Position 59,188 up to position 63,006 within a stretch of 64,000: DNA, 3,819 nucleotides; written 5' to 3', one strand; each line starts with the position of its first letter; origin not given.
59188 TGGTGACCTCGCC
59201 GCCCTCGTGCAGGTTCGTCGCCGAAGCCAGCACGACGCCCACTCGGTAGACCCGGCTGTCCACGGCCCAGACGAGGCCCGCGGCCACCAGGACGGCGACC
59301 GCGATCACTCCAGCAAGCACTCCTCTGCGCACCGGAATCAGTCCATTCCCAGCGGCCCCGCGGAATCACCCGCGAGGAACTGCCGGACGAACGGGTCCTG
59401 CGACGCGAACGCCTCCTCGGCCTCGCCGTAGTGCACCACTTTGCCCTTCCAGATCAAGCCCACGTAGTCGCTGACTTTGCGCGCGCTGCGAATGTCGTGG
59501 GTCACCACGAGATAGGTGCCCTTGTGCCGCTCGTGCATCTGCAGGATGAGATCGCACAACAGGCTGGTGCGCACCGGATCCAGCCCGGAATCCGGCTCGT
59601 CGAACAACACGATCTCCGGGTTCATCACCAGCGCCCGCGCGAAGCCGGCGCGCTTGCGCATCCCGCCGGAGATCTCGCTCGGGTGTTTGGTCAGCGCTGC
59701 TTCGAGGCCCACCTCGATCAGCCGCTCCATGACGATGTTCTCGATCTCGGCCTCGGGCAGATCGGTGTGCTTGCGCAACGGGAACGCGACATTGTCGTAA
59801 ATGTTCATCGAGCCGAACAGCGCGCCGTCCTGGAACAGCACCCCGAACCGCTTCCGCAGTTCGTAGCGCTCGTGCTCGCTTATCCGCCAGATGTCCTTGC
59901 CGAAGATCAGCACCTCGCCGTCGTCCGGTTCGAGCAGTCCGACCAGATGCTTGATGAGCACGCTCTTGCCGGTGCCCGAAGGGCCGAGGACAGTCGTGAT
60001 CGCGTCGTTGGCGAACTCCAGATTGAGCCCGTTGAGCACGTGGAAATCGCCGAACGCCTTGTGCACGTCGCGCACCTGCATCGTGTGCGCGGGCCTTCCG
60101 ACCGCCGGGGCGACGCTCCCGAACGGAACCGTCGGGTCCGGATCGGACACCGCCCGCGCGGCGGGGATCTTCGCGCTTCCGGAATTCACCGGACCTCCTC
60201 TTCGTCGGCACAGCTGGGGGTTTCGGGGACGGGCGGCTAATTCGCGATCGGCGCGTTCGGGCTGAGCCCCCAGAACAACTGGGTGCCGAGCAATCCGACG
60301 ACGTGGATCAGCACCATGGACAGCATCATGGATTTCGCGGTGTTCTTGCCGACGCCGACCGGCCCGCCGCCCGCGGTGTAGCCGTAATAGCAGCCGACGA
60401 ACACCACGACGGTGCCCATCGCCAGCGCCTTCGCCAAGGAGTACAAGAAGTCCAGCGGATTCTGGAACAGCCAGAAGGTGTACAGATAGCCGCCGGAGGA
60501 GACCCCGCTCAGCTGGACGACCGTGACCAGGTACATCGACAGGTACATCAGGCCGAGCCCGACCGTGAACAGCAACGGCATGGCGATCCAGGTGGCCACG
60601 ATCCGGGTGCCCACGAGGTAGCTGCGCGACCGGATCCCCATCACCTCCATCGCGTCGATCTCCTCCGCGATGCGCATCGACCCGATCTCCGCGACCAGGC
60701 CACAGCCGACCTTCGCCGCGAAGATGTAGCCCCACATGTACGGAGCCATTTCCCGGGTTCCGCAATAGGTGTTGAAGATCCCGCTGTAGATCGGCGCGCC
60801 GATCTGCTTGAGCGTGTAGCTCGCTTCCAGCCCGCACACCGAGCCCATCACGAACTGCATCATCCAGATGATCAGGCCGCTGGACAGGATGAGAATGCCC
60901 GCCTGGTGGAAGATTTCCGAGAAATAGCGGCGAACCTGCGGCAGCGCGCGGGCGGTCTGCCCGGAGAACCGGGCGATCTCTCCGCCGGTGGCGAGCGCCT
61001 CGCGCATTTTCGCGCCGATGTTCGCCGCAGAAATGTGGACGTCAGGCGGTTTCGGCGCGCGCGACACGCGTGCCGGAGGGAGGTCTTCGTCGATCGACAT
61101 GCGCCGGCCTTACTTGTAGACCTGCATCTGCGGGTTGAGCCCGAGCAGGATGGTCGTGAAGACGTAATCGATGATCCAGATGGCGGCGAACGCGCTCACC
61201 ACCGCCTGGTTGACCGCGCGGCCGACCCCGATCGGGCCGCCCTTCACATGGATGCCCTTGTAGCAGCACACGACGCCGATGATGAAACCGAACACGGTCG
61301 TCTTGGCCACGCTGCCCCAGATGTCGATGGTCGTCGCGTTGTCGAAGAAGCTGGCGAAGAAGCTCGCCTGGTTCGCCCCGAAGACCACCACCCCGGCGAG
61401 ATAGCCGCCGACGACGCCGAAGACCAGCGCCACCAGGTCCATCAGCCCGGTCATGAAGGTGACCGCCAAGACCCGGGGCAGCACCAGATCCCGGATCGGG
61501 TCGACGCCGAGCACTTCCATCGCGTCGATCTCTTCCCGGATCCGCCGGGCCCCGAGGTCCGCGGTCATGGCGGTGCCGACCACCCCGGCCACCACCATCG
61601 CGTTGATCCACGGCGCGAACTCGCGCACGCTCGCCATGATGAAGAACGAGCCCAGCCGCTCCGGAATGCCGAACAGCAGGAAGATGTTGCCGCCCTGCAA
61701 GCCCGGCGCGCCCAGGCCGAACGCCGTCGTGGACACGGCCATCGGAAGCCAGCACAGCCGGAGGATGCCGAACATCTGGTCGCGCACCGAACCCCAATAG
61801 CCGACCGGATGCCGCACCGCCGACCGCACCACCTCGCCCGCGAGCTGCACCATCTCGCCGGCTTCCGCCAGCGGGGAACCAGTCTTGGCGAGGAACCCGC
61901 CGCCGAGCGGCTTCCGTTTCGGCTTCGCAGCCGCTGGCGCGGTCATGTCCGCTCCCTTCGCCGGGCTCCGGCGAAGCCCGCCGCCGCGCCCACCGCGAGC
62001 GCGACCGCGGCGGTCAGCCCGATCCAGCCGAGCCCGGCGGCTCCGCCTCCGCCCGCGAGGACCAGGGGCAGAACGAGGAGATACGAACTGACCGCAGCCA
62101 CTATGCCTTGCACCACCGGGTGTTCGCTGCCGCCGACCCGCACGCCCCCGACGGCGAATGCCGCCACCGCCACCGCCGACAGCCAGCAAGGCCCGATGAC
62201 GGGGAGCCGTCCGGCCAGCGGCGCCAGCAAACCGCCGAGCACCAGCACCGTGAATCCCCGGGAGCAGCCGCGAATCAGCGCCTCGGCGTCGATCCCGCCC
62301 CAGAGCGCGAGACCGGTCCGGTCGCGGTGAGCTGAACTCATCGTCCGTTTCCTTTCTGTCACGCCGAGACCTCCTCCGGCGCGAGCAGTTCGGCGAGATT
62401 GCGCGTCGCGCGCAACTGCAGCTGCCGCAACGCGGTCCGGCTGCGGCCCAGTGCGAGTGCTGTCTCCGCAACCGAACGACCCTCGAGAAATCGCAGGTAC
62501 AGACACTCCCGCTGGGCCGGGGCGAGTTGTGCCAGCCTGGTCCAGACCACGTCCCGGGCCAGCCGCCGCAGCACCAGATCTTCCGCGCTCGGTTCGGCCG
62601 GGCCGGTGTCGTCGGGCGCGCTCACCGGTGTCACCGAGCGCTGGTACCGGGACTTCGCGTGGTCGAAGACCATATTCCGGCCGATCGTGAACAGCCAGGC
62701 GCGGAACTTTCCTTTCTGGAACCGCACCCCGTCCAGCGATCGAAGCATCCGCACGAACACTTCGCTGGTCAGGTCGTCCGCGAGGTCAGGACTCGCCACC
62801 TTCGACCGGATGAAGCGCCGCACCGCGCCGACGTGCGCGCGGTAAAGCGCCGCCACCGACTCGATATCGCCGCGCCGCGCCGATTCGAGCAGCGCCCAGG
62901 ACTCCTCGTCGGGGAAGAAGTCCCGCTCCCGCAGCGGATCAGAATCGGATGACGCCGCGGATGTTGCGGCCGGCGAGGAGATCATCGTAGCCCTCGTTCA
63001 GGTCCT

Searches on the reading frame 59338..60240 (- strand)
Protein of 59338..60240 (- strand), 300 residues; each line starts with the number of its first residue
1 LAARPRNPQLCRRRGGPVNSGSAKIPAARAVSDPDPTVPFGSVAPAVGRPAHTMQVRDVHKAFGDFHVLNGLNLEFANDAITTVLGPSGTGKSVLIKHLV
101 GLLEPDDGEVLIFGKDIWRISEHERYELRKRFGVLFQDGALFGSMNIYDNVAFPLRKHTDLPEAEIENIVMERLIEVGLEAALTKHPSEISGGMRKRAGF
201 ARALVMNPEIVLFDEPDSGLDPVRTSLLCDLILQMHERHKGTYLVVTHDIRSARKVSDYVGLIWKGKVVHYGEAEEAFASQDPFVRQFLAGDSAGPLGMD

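Call 6: search_protein_families(library=pfam, proteins=[window:59366-60211:-], max_evalue=0.01)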
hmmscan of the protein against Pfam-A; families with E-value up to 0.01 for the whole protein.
window:59366-60211:- (281 aa): 0 families

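Call 9: search_protein_families(library=pfam, proteins=[window:59338-60240:-], max_evalue=0.01)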
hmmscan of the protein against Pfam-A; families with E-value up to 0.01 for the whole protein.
window:59338-60240:- (300 aa): 5 families
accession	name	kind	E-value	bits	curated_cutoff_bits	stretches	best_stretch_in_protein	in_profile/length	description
PF00005.33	ABC_tran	-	5.5e-28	98.7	25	1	69-217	1-136/137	ABC transporter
PF13304.12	AAA_21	-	1.3e-08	35.7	27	1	186-249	234-299/304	AAA domain, putative AbiEii toxin, Type IV TA system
PF02463.25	SMC_N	-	0.00076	19.4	40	0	208-263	159-212/220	RecF/RecN/SMC N terminal domain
PF13401.12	AAA_22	-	0.0053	17.5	27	0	79-106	5-32/130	AAA domain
PF03193.22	RsgA_GTPase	-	0.0081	16.4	30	0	78-103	105-130/174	RsgA GTPase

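Call 10: search_protein_families(library=ncbifam, proteins=[window:59338-60240:-], max_evalue=0.01)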
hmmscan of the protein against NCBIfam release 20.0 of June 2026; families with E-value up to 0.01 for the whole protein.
window:59338-60240:- (300 aa): 189 families (the best 25 are shown)
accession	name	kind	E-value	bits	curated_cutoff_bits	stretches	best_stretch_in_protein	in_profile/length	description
NF008809.0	PRK11831.1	equivalog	1.9e-63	214.3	441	1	53-297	8-252/270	phospholipid ABC transporter ATP-binding protein MlaF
TIGR00972.1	3a0107s01c2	equivalog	6.6e-49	166.5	343.2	1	54-280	2-233/248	phosphate ABC transporter ATP-binding protein PstB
TIGR00968.1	3a0106s01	subfamily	7.6e-46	156.5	342.75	1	55-290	2-232/237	sulfate ABC transporter ATP-binding protein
TIGR01186.1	proV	subfamily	1.8e-45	155.6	326.6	1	65-291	5-232/363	betaine/proline/choline family ABC transporter ATP-binding protein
TIGR03265.1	PhnT2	equivalog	7.9e-45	153.6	457.7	1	52-289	3-235/353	putative 2-aminoethylphosphonate ABC transporter ATP-binding protein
TIGR04521.1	ECF_ATPase_2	equivalog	3e-44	151.2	330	1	66-283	18-238/279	energy-coupling factor transporter ATPase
NF040933.2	ABC_arch_GlcV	equivalog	4.5e-44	150.8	450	1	54-280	3-232/357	glucose ABC transporter ATP-binding protein GlcV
NF043075.1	MMSYN1_0197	equivalog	7.1e-44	150.1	550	1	54-289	3-233/341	spermidine/putrescine ABC transporter ATP-binding protein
NF040840.2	tungstate_WtpC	equivalog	9.3e-43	146.8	440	1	54-289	2-231/347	tungstate ABC transporter ATP-binding protein WtpC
TIGR02673.1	FtsE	equivalog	1.4e-41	142.5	264.85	1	55-257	3-204/214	cell division ATP-binding protein FtsE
TIGR02211.1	LolD_lipo_ex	equivalog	1.6e-41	142.2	307.75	1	65-259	17-211/221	lipoprotein-releasing ABC transporter ATP-binding protein LolD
TIGR01188.1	drrA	subfamily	1.9e-41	142.3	312.45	1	61-276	1-210/302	daunorubicin resistance ABC transporter, ATP-binding protein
NF006987.0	PRK09452.1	equivalog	3.5e-41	141.1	482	1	52-288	16-247/378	spermidine/putrescine ABC transporter ATP-binding protein PotA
TIGR01187.1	potA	subfamily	8.8e-41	140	355.6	1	84-289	1-201/325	polyamine ABC transporter ATP-binding protein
NF008513.0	PRK11432.1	equivalog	1.2e-40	139.6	496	1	53-289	6-237/351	ferric ABC transporter ATP-binding protein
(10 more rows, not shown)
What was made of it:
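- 59338..60189 (-): MlaF/Mkl-like ABC ATPase encoded inside the operon, between yrbEB and mceA (start GTG 60189 or GTG 60150). Pfam ABC_tran (call 9); NCBIfam MlaF PRK11831, 214 bits (call 10)
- On Actinobacterial Mce transporter operon: ABC_tran and MlaF PRK11831 at 214 bits, encoded at 59338-60189 inside the operon (calls 9, 10)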

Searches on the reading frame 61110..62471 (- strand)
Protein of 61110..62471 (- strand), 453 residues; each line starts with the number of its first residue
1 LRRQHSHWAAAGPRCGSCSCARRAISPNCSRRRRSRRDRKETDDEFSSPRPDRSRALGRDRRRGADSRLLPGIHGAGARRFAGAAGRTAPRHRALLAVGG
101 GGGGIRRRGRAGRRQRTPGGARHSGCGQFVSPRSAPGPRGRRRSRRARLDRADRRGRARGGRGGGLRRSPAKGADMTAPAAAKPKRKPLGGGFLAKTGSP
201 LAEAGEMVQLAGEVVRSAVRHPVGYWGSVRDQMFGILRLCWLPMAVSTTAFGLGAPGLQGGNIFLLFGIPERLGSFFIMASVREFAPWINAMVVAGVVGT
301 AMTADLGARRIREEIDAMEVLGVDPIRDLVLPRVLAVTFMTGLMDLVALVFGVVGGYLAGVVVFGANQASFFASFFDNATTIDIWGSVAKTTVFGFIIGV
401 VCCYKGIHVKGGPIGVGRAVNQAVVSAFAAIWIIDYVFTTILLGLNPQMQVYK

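Call 6: search_protein_families(library=pfam, proteins=[window:61110-62471:-], max_evalue=0.01)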
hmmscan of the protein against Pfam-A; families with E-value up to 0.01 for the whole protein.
window:61110-62471:- (453 aa): 1 family
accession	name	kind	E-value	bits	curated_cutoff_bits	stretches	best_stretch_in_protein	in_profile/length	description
PF02405.21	MlaE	-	9.3e-59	199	22.5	1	243-440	15-211/212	Permease MlaE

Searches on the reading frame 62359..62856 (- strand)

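Call 20: search_protein_families(library=pfam, proteins=[window:62359-62856:-], max_evalue=0.001)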
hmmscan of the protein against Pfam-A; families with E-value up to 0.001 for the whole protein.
window:62359-62856:- (165 aa): 4 families
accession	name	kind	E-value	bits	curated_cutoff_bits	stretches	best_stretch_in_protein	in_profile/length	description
PF04542.20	Sigma70_r2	-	1.9e-15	56.8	24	1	4-70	1-68/71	Sigma-70 region 2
PF04545.22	Sigma70_r4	-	2e-09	37.3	24.1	1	108-154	2-48/50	Sigma-70, region 4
PF08281.18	Sigma70_r4_2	-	3.1e-09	36.8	25.7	1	104-150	4-50/54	Sigma-70, region 4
PF07638.17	Sigma70_ECF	-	3.6e-05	24.2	21.1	1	9-149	31-175/185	ECF sigma factor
